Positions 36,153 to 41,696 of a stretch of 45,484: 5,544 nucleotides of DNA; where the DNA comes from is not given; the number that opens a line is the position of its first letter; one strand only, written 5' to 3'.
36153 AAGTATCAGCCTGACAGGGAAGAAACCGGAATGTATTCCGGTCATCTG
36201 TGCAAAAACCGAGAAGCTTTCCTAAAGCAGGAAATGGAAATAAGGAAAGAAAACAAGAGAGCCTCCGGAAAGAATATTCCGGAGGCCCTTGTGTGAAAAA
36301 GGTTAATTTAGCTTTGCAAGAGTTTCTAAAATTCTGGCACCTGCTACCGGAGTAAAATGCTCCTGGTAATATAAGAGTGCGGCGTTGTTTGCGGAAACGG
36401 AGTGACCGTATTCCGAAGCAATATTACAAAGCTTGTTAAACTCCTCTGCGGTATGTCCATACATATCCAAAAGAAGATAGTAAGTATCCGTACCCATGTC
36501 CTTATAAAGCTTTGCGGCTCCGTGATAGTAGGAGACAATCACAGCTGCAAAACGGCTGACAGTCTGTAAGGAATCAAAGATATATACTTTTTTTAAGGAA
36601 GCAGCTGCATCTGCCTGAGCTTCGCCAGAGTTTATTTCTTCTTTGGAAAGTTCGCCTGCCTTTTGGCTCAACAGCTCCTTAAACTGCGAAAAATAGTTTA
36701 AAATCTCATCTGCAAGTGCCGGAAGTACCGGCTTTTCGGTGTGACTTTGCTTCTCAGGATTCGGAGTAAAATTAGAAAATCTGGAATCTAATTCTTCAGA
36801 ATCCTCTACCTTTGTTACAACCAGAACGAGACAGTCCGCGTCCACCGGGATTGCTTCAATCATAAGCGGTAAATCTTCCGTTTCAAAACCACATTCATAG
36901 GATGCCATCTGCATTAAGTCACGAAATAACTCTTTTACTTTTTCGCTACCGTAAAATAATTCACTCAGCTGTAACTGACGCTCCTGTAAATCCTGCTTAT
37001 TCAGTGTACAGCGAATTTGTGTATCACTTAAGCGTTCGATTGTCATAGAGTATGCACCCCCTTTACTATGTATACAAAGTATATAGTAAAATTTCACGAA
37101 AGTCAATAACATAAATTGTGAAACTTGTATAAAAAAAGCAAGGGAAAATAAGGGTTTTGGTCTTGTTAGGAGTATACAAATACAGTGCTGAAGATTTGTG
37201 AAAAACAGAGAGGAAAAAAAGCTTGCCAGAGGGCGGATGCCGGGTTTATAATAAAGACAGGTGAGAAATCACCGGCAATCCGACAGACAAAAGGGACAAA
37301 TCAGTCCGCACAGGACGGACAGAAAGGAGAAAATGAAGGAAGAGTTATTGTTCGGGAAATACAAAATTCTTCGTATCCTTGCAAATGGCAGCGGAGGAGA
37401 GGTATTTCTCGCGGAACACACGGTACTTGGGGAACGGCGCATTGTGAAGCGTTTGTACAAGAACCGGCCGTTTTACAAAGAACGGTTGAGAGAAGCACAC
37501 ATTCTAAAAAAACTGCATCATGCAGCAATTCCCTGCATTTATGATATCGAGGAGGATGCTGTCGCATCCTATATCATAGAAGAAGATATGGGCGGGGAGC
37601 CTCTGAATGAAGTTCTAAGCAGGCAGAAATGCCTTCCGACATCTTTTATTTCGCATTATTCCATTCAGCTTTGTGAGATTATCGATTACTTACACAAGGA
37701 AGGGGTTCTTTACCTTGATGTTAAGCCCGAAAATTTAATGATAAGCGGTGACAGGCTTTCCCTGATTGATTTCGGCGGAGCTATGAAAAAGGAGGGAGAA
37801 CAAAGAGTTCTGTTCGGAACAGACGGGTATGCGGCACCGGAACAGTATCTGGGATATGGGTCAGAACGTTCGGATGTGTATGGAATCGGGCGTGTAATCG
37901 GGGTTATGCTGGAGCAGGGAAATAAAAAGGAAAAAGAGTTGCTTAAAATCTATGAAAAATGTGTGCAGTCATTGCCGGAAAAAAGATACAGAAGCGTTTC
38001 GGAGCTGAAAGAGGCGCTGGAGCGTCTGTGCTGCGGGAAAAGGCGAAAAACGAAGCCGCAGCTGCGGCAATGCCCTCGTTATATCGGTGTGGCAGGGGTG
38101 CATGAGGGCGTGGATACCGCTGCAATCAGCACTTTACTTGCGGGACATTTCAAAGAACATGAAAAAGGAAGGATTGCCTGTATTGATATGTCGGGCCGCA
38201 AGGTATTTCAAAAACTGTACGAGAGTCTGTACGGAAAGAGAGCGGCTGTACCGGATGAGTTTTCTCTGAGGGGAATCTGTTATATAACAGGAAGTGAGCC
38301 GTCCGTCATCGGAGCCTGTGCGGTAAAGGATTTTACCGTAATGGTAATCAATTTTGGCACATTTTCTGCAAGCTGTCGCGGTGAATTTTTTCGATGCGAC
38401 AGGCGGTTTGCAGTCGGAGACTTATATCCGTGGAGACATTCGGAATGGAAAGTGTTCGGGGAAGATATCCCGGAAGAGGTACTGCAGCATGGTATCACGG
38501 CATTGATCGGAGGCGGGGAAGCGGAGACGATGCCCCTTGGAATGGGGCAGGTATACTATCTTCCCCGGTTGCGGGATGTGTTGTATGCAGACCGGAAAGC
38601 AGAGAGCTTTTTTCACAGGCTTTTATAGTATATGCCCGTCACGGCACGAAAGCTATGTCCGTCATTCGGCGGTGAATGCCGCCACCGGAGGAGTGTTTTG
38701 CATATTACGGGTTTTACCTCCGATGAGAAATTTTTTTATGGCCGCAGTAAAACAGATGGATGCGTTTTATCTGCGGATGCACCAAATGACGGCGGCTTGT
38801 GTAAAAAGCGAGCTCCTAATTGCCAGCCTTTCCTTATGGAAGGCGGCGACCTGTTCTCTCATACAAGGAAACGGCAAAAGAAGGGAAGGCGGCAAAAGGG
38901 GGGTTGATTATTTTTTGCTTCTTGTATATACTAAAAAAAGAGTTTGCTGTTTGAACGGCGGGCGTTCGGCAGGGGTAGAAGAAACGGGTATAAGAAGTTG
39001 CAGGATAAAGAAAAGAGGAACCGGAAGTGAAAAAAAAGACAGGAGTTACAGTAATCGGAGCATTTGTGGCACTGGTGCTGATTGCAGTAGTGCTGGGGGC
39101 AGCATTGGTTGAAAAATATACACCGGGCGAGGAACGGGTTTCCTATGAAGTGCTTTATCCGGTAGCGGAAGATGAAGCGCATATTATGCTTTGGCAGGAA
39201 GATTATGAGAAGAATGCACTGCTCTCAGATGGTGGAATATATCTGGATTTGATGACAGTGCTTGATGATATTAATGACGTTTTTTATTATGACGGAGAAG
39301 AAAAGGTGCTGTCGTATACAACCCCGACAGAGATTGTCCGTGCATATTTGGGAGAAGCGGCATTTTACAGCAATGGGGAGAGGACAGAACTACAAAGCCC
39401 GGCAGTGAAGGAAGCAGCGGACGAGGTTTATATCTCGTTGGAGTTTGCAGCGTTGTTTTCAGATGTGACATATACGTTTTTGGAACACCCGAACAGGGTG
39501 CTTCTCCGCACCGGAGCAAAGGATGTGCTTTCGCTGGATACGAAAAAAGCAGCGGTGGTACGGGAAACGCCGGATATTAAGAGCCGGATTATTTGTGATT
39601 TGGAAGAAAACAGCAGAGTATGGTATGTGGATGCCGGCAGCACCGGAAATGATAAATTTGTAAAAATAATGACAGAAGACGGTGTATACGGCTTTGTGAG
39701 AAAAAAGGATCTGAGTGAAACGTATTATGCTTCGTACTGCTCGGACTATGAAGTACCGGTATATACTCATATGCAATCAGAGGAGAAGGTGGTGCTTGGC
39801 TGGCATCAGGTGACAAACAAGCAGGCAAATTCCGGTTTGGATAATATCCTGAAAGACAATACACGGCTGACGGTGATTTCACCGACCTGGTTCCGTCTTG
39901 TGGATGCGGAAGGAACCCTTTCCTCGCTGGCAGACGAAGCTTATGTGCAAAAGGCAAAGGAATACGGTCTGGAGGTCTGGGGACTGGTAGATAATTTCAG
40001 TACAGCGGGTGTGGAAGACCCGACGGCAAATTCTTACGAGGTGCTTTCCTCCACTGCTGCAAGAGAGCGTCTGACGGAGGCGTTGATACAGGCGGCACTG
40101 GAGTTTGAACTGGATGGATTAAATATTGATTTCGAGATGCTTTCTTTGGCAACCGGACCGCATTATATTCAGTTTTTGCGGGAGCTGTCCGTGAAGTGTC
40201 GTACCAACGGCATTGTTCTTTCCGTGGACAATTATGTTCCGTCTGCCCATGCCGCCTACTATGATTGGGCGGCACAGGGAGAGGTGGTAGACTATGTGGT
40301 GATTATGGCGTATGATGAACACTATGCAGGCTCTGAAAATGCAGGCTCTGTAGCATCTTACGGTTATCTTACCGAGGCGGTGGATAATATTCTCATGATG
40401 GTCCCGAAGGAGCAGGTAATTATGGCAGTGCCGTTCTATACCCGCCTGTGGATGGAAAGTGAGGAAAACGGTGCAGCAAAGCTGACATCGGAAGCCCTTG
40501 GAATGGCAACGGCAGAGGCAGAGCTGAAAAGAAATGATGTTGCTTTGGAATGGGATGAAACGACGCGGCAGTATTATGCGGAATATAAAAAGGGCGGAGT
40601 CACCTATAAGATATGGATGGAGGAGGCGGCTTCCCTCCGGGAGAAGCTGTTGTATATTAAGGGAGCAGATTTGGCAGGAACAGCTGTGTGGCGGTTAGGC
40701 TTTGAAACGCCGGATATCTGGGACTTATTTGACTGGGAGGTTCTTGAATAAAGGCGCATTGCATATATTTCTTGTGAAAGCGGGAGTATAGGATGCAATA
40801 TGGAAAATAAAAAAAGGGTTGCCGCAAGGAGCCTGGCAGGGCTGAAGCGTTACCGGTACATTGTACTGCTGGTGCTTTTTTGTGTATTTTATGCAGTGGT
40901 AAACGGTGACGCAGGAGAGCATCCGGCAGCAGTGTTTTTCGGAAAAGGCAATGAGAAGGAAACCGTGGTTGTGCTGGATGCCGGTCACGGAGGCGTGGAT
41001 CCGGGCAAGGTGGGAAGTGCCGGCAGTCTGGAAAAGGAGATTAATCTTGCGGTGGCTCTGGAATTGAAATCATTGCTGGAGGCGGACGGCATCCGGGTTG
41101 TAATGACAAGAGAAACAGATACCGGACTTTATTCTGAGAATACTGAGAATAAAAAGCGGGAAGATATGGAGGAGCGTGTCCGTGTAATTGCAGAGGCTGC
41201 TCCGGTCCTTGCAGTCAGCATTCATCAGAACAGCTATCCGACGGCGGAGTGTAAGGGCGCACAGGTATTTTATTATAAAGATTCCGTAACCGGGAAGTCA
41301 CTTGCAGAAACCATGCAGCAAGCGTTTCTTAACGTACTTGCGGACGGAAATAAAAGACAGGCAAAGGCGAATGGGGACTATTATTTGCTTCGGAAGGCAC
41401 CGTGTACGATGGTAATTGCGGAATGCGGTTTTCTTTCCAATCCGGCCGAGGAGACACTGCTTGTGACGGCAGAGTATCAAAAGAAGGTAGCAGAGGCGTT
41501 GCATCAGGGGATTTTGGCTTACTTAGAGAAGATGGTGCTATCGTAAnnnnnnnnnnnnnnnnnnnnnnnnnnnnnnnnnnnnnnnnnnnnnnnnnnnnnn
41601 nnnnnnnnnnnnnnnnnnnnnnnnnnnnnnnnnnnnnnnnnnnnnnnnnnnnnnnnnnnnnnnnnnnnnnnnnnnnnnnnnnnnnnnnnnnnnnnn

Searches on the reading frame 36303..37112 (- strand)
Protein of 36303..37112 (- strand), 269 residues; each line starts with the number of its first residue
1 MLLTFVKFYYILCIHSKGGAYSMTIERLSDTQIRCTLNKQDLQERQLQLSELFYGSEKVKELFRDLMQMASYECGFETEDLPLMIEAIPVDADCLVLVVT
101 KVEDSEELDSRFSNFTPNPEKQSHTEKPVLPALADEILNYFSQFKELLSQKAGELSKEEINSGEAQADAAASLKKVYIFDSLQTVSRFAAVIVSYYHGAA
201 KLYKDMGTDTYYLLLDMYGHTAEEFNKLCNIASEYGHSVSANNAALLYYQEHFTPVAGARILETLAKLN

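Call 6: search_protein_families(library=pfam, proteins=[window:36303-37112:-], max_evalue=0.001)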
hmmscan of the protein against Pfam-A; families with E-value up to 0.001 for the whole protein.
window:36303-37112:- (269 aa): 1 family
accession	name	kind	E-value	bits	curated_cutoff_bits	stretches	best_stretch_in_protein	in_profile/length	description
PF05389.17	MecA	-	7e-62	209.4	22.5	1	23-264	1-220/221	Negative regulator of genetic competence (MecA)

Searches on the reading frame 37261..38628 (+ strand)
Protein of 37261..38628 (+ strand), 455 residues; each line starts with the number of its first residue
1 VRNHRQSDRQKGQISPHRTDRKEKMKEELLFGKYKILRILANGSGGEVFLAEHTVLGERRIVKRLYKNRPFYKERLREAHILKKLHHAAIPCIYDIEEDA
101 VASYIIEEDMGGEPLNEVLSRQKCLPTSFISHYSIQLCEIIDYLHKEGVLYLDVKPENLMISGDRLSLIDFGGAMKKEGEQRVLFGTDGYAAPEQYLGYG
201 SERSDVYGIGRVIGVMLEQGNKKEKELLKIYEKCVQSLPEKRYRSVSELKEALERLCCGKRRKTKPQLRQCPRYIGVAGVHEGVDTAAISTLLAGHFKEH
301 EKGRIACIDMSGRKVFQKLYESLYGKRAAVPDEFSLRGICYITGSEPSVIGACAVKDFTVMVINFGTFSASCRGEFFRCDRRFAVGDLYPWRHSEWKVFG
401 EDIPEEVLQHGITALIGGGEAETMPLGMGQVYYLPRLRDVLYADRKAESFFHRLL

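Call 6: search_protein_families(library=pfam, proteins=[window:37261-38628:+], max_evalue=0.001)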
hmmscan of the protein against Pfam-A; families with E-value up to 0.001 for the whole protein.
window:37261-38628:+ (455 aa): 2 families
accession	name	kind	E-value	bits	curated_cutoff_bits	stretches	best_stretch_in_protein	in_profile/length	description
PF00069.31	Pkinase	-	7.5e-32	111.2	31.7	1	34-223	1-197/263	Protein kinase domain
PF07714.23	PK_Tyr_Ser-Thr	-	2.1e-11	44.1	23.1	1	36-271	3-254/258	Protein tyrosine and serine/threonine kinase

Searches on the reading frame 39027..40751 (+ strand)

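Call 6: search_protein_families(library=pfam, proteins=[window:39027-40751:+], max_evalue=0.001)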
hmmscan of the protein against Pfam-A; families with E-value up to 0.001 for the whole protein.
window:39027-40751:+ (574 aa): 3 families
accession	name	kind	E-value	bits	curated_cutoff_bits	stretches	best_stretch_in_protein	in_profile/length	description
PF00704.34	Glyco_hydro_18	-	2.9e-23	83.5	29.6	1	336-558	80-315/317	Glycosyl hydrolases family 18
PF07833.16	Cu_amine_oxidN1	-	5e-05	23.7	24.2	1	61-142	10-90/108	Copper amine oxidase N-terminal domain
PF08239.17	SH3_3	-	0.00098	19.7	27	0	176-230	3-54/54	Bacterial SH3 domain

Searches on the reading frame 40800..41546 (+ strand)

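Call 6: search_protein_families(library=pfam, proteins=[window:40800-41546:+], max_evalue=0.001)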
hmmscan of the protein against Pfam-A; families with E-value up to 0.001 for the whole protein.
window:40800-41546:+ (248 aa): 1 family
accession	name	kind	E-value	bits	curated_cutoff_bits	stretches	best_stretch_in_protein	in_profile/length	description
PF01520.23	Amidase_3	-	1.5e-44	152.5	27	1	57-239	1-173/174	N-acetylmuramoyl-L-alanine amidase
